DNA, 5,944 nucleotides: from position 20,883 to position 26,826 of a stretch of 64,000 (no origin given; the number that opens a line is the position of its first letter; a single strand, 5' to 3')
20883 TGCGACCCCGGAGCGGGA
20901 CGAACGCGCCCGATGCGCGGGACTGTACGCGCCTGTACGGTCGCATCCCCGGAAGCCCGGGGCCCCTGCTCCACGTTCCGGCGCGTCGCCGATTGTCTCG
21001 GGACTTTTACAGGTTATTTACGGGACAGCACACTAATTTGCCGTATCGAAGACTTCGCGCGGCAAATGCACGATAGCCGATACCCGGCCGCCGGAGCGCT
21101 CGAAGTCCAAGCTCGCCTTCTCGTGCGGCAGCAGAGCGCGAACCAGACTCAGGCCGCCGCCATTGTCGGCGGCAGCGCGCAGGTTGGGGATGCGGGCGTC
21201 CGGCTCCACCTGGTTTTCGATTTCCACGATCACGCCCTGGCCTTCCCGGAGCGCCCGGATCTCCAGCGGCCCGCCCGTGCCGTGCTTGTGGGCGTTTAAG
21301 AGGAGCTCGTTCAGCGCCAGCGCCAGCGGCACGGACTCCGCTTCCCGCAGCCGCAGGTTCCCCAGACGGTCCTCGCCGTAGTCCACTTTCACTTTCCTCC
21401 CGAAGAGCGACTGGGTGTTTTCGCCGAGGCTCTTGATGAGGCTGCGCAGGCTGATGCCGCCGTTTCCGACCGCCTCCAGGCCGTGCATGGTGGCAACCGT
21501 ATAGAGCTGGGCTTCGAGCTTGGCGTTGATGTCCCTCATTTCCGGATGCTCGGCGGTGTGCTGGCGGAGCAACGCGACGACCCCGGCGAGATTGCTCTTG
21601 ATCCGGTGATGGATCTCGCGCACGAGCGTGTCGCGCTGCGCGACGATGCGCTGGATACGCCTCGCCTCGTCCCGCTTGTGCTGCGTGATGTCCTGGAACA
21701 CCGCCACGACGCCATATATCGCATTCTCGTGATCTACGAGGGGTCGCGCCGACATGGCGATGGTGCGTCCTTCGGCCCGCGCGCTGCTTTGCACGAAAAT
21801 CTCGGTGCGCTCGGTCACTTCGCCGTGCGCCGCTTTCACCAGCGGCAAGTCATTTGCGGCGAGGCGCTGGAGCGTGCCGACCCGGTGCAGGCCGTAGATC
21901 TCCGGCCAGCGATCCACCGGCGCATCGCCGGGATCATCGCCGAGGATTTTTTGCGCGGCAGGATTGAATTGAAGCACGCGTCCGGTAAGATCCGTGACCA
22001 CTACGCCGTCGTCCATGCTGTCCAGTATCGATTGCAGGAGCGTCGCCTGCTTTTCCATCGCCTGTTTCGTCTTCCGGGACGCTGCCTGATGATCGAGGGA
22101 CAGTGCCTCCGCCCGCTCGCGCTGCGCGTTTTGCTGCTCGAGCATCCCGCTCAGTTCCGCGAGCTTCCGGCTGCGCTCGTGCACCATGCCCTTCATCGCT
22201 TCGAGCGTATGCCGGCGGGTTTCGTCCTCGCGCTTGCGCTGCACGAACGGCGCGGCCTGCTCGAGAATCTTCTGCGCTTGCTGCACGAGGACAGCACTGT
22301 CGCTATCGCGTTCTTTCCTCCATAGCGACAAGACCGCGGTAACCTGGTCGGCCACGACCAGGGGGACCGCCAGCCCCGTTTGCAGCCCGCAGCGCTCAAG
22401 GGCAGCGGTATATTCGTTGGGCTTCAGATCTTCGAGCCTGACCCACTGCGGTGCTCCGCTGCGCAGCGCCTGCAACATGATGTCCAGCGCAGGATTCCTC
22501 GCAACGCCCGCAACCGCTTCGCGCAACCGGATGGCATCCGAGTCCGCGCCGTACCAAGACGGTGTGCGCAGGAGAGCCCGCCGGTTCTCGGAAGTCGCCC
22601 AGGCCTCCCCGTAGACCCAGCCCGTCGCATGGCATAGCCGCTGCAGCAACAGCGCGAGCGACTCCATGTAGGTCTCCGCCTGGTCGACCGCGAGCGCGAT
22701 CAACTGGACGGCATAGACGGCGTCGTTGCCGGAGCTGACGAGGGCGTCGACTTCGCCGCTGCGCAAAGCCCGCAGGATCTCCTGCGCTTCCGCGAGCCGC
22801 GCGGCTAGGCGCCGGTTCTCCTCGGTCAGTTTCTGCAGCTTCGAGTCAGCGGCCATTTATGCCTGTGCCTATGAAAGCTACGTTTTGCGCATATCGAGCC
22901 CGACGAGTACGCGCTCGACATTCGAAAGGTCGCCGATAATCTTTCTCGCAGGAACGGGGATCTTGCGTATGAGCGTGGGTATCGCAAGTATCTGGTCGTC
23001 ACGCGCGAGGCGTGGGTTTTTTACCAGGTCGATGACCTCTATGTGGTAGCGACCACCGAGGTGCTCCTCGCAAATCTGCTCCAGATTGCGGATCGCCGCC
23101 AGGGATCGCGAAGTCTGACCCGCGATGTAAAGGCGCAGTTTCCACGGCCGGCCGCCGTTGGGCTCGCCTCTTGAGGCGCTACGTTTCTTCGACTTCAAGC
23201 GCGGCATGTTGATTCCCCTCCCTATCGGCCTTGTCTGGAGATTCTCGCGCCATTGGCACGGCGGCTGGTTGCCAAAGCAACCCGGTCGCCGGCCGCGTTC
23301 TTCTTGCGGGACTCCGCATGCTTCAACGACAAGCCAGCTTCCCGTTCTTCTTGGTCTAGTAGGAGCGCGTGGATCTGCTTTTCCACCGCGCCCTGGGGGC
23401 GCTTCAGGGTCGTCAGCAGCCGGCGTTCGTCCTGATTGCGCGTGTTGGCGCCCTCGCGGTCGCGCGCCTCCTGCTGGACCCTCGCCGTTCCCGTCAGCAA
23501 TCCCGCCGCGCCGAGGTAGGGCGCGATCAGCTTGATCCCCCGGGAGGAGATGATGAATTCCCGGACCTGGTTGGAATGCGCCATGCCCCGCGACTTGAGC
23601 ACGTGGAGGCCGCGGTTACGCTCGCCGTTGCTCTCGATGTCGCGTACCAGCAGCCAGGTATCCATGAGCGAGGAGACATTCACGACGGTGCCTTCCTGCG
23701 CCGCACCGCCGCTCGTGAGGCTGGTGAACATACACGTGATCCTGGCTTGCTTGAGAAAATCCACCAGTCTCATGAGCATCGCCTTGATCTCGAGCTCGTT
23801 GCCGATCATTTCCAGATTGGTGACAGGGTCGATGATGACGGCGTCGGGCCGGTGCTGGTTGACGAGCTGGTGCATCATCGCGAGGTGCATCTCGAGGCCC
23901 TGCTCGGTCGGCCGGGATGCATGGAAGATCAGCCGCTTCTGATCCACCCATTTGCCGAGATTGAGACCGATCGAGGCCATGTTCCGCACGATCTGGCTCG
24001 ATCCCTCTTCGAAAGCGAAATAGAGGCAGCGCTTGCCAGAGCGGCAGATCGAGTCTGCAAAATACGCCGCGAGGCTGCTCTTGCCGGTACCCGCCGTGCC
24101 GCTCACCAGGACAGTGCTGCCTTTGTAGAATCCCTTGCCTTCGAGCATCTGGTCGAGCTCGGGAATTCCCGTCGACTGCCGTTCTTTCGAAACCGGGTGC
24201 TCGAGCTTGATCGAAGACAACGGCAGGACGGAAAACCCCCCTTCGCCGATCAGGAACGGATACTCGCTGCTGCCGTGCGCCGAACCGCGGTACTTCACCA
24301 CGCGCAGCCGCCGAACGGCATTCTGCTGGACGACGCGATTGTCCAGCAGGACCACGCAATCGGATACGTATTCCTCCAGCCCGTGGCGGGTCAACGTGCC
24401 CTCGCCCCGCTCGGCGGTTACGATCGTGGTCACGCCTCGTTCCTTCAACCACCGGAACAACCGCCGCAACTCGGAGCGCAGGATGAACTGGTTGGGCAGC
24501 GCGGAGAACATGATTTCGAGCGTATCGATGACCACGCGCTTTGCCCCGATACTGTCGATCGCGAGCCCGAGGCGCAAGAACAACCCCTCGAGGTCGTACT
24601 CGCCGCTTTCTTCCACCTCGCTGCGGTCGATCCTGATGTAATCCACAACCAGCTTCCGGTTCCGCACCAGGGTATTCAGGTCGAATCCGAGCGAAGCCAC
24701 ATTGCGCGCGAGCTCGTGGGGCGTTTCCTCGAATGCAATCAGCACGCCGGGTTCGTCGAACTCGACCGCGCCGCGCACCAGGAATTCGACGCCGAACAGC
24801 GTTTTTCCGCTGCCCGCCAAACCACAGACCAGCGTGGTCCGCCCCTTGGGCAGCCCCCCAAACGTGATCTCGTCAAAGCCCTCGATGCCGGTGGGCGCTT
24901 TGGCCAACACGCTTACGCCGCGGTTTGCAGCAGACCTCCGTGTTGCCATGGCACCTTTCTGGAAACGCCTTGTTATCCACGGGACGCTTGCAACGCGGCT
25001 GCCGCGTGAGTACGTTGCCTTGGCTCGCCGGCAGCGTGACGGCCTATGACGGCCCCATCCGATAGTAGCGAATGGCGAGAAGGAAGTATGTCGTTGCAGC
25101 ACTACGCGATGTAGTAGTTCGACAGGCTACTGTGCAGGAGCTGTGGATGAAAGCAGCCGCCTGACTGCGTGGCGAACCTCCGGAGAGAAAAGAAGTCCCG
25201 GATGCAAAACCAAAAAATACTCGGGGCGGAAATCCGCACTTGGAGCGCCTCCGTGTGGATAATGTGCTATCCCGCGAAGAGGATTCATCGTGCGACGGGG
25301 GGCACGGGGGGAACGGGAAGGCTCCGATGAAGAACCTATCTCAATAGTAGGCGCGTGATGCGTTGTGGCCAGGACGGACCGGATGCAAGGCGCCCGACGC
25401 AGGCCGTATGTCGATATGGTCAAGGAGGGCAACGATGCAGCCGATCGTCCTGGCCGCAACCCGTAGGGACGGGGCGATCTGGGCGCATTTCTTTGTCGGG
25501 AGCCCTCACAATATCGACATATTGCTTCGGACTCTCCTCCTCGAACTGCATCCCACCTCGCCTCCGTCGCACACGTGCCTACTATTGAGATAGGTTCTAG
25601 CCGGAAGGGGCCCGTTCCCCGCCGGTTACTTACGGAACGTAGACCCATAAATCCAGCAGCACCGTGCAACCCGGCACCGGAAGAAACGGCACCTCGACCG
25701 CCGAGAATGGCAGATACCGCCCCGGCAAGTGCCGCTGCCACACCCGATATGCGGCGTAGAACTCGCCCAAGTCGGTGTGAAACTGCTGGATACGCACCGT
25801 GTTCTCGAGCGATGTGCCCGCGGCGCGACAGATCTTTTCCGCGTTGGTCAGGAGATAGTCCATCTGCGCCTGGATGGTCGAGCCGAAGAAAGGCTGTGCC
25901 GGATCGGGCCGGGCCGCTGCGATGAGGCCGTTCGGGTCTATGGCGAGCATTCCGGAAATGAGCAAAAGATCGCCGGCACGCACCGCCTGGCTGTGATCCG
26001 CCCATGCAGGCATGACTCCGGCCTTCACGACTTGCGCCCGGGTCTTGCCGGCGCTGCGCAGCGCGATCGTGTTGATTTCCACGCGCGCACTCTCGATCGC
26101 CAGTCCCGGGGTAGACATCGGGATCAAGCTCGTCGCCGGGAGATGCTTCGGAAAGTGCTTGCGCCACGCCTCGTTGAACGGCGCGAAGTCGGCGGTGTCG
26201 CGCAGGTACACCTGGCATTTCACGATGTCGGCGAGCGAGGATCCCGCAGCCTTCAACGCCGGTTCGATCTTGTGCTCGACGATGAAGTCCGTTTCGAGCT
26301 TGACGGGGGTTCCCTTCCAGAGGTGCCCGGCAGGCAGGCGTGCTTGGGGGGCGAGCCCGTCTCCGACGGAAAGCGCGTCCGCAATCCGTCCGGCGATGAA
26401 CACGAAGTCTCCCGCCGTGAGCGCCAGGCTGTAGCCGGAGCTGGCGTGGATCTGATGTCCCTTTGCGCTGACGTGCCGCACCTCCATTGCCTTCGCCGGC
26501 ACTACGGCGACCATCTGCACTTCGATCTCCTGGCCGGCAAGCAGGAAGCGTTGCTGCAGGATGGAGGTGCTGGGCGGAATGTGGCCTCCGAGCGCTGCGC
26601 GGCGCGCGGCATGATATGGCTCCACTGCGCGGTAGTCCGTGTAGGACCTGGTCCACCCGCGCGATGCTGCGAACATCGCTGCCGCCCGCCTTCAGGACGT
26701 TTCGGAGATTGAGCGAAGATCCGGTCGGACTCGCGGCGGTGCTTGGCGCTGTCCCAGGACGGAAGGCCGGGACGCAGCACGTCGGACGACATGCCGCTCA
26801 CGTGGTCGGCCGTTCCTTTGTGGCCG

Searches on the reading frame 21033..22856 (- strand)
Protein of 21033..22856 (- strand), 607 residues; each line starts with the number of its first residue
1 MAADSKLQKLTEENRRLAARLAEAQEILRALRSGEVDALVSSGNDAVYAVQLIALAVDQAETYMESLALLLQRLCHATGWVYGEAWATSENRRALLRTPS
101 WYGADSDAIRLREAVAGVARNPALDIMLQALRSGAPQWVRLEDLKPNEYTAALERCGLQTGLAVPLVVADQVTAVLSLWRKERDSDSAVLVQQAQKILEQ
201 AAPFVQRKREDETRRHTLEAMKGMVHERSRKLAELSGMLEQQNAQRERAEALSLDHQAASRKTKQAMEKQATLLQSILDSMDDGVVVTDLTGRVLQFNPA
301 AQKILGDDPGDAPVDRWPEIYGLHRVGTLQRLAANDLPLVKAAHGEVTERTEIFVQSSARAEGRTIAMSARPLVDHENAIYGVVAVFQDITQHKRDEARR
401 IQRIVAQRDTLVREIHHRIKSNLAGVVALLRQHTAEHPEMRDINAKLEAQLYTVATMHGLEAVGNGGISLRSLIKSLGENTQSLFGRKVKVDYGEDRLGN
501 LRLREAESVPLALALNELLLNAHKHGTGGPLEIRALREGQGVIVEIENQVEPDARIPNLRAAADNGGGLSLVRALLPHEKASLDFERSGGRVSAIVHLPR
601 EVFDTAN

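Call 55: search_protein_families(library=pfam, proteins=[window:21033-22856:-], max_evalue=0.00001)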
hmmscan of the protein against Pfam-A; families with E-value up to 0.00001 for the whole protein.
window:21033-22856:- (607 aa): 5 families
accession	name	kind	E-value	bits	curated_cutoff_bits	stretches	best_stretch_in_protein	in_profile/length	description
PF00989.32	PAS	-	1.1e-09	38.7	22.6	1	273-390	2-113/113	PAS fold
PF08448.16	PAS_4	-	1.7e-08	35.1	23.1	1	278-394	1-109/110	PAS fold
PF13188.13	PAS_8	-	3.1e-08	33.7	21.8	1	273-325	2-55/65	PAS domain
PF13185.12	GAF_2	-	1.4e-06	29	28.6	0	69-202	10-132/136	GAF domain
PF13426.13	PAS_9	-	3.4e-06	27.7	27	0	282-392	1-103/103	PAS domain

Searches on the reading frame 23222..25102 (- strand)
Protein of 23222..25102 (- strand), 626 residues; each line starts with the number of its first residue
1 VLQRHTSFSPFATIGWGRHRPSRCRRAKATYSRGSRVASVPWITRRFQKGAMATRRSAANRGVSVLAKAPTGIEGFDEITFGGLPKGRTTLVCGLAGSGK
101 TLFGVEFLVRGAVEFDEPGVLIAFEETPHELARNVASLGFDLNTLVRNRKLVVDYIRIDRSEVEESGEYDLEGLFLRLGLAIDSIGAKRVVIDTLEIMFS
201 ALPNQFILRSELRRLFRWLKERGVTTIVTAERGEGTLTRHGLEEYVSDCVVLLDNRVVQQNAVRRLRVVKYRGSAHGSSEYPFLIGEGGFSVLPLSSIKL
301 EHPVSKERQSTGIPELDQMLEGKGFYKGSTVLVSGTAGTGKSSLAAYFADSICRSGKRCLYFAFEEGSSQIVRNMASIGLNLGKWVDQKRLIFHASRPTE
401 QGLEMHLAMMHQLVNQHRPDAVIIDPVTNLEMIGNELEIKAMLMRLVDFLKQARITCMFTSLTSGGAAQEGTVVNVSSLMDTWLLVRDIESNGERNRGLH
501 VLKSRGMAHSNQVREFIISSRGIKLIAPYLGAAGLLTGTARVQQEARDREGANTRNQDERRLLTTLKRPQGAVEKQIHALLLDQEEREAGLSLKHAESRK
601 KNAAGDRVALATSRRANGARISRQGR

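Call 55: search_protein_families(library=pfam, proteins=[window:23222-25102:-], max_evalue=0.00001)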
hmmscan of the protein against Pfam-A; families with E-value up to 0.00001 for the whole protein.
window:23222-25102:- (626 aa): 6 families
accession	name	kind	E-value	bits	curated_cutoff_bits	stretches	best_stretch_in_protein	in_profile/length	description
PF06745.19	ATPase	-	3.2e-106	354.3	26.6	2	70-295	2-229/231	KaiC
PF13481.12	AAA_25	-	2.9e-18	66.7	27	1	307-456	13-179/195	AAA domain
PF03796.21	DnaB_C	-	1.7e-08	34.6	27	0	310-377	3-69/255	DnaB-like helicase C terminal domain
PF00154.27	RecA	-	1.8e-08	34.6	27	0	42-146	9-108/262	recA bacterial DNA recombination protein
PF13401.12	AAA_22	-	4.1e-08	34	27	0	330-453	7-114/130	AAA domain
PF13191.12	AAA_16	-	2.3e-06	28.6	32.6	0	327-364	23-60/167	AAA ATPase domain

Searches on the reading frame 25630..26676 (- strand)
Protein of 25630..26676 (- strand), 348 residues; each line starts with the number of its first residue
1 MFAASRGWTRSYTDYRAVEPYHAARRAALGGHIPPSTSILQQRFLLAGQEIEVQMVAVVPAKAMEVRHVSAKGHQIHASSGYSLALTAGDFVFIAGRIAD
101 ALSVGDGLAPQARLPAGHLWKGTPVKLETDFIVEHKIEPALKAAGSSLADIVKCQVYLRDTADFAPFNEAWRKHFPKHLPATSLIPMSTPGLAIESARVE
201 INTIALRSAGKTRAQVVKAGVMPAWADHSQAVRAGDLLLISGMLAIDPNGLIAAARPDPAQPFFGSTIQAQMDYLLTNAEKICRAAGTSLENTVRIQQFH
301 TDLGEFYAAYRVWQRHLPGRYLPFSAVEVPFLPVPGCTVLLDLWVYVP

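Call 55: search_protein_families(library=pfam, proteins=[window:25630-26676:-], max_evalue=0.00001)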
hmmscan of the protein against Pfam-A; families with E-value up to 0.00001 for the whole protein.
window:25630-26676:- (348 aa): 1 family
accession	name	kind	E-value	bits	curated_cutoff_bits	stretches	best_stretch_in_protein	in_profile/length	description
PF01042.26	Ribonuc_L-PSP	-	1.4e-30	106.2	27.3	2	74-206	3-120/121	Endoribonuclease L-PSP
